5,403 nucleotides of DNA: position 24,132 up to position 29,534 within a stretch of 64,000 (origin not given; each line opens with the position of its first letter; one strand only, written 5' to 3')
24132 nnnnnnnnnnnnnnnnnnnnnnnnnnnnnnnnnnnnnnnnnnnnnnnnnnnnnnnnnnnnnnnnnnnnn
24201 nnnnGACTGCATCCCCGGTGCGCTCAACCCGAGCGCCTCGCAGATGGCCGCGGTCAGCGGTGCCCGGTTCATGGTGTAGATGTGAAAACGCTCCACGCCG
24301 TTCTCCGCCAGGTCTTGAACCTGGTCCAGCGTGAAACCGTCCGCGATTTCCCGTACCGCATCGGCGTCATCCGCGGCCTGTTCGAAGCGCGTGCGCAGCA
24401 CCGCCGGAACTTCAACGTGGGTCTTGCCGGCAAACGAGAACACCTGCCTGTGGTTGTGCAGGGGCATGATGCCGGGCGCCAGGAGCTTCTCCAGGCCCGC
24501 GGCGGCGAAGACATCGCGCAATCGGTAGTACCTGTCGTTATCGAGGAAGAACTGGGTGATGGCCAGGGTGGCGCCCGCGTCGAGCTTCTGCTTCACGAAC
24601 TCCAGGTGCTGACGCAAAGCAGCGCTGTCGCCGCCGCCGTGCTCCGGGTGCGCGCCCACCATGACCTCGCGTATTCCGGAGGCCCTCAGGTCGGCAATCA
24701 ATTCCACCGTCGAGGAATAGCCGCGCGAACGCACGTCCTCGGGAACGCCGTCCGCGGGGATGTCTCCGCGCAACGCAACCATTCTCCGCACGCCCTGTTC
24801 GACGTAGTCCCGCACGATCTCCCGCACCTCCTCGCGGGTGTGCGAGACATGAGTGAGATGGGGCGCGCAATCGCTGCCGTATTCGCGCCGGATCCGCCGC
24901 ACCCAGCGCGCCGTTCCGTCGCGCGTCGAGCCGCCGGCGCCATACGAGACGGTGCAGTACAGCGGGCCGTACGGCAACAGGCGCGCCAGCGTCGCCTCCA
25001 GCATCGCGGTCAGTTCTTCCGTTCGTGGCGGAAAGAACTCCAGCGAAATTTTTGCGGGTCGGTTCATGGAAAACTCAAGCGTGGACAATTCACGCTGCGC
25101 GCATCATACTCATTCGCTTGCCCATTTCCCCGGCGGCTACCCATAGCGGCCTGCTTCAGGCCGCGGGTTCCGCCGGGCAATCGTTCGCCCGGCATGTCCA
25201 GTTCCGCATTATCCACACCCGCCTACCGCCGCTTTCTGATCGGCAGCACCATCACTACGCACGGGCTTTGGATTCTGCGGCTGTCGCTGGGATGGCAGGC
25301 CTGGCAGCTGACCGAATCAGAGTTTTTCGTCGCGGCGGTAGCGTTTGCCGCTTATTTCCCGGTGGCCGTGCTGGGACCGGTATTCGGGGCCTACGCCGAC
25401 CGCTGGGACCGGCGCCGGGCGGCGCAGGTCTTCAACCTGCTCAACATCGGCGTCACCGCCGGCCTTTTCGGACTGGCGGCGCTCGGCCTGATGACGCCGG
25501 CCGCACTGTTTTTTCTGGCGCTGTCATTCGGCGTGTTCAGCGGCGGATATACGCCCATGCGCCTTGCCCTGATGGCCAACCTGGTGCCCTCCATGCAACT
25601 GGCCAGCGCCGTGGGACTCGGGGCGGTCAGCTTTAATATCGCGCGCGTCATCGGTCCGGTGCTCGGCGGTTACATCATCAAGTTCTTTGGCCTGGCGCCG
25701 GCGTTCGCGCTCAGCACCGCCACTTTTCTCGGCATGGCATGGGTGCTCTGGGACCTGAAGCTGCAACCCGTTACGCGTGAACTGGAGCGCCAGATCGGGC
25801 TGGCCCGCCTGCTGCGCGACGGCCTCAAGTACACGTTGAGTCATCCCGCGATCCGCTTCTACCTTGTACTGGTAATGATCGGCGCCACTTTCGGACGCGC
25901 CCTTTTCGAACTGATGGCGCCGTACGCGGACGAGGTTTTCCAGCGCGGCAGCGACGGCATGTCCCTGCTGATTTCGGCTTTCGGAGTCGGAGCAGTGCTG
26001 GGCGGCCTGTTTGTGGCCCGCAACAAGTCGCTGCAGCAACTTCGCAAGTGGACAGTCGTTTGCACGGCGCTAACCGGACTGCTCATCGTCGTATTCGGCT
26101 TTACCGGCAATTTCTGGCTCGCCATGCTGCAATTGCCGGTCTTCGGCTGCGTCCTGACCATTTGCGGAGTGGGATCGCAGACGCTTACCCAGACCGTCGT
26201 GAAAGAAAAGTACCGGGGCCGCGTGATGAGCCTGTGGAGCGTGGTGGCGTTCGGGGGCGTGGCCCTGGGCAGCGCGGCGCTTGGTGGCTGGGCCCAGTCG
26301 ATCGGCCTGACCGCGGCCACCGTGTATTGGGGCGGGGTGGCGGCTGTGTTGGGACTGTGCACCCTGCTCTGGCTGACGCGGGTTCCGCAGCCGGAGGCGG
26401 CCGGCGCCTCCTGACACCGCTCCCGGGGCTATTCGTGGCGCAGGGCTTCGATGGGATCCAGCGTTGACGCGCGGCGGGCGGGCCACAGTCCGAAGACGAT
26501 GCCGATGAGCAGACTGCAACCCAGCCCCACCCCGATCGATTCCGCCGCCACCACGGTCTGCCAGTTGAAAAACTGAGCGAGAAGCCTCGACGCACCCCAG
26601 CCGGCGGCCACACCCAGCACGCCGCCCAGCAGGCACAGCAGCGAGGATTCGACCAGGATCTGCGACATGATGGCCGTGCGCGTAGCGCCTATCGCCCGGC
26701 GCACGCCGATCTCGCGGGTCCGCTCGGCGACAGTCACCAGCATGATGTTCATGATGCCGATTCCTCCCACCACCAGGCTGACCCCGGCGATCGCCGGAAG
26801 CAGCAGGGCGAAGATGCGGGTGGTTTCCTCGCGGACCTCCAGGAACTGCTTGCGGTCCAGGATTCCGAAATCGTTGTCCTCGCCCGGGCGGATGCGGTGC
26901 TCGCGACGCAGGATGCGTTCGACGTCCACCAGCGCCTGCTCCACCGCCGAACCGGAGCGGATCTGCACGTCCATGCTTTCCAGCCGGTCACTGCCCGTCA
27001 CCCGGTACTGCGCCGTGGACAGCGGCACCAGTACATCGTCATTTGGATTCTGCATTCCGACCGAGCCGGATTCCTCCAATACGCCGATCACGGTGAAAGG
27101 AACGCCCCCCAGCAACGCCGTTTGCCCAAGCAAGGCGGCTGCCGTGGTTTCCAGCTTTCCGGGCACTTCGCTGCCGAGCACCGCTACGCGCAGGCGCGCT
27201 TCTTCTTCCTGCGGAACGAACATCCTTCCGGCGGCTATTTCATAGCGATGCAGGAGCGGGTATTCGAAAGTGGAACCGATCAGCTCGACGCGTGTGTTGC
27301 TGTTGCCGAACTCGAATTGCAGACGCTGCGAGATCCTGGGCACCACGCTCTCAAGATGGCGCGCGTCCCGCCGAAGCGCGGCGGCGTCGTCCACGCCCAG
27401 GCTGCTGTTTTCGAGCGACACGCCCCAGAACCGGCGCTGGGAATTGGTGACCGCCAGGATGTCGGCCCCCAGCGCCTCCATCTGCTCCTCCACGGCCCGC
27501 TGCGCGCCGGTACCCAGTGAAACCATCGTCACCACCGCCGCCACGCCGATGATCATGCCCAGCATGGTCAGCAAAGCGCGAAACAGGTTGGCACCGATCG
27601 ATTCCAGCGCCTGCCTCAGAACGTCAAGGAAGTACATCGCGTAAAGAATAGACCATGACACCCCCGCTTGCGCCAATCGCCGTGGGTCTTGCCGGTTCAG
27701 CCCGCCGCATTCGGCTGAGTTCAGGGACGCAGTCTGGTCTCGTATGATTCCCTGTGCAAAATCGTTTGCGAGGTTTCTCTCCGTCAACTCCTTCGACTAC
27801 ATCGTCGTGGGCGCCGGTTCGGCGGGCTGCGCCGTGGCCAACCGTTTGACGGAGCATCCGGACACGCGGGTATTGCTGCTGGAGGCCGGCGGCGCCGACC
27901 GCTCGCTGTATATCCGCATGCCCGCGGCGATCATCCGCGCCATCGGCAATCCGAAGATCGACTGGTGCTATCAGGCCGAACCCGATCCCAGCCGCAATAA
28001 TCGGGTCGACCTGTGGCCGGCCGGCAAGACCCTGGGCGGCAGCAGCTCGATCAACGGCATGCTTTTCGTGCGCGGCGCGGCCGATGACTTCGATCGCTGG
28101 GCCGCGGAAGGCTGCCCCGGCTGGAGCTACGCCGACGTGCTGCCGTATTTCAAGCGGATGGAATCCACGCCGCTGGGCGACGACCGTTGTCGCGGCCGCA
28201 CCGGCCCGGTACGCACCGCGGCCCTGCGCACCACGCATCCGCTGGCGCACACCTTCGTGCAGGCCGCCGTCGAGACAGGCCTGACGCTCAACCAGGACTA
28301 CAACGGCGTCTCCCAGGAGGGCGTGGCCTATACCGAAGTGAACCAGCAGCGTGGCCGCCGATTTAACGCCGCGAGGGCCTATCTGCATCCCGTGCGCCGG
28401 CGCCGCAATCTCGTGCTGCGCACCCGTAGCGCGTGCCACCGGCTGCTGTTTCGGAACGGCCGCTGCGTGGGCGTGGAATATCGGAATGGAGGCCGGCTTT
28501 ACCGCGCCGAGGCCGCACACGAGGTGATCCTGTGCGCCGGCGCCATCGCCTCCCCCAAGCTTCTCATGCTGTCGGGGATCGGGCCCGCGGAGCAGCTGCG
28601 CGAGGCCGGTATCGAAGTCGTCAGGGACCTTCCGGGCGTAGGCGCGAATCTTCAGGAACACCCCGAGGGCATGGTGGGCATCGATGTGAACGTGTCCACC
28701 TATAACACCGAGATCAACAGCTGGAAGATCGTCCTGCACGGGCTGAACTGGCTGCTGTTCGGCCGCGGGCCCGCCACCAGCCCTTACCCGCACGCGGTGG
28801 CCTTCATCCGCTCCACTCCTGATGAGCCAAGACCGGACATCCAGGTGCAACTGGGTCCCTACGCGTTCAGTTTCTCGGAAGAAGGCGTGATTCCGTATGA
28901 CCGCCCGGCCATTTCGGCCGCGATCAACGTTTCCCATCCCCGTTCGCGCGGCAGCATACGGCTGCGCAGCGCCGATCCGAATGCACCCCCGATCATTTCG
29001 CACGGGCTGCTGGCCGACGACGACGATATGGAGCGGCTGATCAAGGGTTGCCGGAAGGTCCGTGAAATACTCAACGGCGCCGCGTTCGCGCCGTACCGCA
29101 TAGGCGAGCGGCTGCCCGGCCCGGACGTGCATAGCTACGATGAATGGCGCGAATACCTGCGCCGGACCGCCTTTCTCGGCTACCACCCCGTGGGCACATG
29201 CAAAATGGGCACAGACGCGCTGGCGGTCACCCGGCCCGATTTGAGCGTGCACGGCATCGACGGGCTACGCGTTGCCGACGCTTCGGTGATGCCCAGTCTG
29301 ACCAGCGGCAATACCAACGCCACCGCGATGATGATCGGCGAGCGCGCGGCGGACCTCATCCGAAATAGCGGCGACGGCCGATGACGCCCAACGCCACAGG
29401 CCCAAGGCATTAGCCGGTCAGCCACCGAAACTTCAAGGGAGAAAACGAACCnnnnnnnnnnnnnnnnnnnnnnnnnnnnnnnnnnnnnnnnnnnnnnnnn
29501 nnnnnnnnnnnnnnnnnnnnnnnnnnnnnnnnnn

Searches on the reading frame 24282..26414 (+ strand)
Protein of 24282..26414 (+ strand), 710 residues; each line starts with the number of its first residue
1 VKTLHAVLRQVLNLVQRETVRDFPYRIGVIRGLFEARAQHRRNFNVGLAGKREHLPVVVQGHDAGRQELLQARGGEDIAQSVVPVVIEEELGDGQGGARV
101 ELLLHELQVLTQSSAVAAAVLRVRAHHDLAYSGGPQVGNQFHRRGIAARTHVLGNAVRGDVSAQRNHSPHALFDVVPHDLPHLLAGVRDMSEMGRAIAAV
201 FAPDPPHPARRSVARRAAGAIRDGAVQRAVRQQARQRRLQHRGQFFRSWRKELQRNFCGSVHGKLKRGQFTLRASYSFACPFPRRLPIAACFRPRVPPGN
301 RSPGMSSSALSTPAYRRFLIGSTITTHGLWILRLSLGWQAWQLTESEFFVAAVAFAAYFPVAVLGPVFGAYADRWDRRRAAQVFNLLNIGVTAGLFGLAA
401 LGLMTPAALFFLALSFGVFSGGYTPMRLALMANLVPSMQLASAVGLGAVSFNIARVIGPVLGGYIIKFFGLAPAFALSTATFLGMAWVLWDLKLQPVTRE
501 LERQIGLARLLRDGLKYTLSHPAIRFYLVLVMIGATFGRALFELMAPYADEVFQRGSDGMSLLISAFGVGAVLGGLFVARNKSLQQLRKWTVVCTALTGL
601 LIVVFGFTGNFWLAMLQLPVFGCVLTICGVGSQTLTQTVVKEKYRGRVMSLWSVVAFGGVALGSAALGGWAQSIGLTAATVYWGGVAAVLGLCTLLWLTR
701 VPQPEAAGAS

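Call 10: search_protein_families(library=pfam, proteins=[window:24282-26414:+], max_evalue=0.001)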
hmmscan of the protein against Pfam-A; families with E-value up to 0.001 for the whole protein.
window:24282-26414:+ (710 aa): 2 families
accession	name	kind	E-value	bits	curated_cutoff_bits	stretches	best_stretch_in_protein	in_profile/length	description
PF05977.19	MFS_3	-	1.8e-41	142.7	27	1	309-706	6-400/524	Transmembrane secretion effector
PF07690.21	MFS_1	-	2.5e-26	92.9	33.4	2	326-630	9-306/347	Major Facilitator Superfamily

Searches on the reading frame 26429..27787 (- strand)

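Call 10: search_protein_families(library=pfam, proteins=[window:26429-27787:-], max_evalue=0.001)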
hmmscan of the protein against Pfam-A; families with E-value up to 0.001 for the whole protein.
window:26429-27787:- (452 aa): 2 families
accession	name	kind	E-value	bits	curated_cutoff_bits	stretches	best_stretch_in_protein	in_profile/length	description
PF12704.14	MacB_PCD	-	2.9e-42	145.8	27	1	72-291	2-206/207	MacB-like periplasmic core domain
PF02687.27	FtsX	-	7.8e-20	71.6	25.5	1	333-445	3-120/120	FtsX-like permease C-terminal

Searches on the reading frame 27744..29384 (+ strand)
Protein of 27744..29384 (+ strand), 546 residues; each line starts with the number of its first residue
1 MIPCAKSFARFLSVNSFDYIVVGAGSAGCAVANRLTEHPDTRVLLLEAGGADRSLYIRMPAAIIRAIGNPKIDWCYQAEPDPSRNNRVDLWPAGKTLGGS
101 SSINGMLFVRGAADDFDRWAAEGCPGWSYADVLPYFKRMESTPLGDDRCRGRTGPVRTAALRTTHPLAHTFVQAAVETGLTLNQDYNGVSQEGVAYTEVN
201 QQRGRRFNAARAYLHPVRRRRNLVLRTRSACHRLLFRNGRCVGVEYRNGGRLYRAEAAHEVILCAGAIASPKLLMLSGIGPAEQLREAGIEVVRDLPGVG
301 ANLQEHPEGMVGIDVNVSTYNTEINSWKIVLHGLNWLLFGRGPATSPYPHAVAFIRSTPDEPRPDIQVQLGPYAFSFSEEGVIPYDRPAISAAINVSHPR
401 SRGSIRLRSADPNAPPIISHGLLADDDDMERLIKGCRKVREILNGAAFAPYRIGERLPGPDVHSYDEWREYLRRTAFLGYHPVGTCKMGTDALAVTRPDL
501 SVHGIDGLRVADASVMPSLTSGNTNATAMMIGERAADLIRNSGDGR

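Call 10: search_protein_families(library=pfam, proteins=[window:27744-29384:+], max_evalue=0.001)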
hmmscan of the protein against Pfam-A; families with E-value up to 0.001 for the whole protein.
window:27744-29384:+ (546 aa): 7 families
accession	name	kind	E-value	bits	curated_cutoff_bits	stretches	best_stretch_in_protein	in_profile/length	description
PF00732.25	GMC_oxred_N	-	3.1e-54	184.5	23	1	17-308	1-218/218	GMC oxidoreductase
PF05199.19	GMC_oxred_C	-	1.6e-38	132.8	24.6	1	399-532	1-139/139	GMC oxidoreductase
PF00890.30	FAD_binding_2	-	3.1e-09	36.9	20.4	1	18-270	1-206/414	FAD binding domain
PF01266.30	DAO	-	1.1e-07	32.1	27.9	0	18-49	1-31/353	FAD dependent oxidoreductase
PF05834.18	Lycopene_cycl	-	0.00025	20.7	23.4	1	18-49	1-33/380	Lycopene cyclase protein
PF13450.12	NAD_binding_8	-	0.00027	21.6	21.9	0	21-49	1-28/68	NAD(P)-binding Rossmann-like domain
PF01946.23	Thi4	-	0.00052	19.7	26.2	1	7-48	8-49/235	Thi4 family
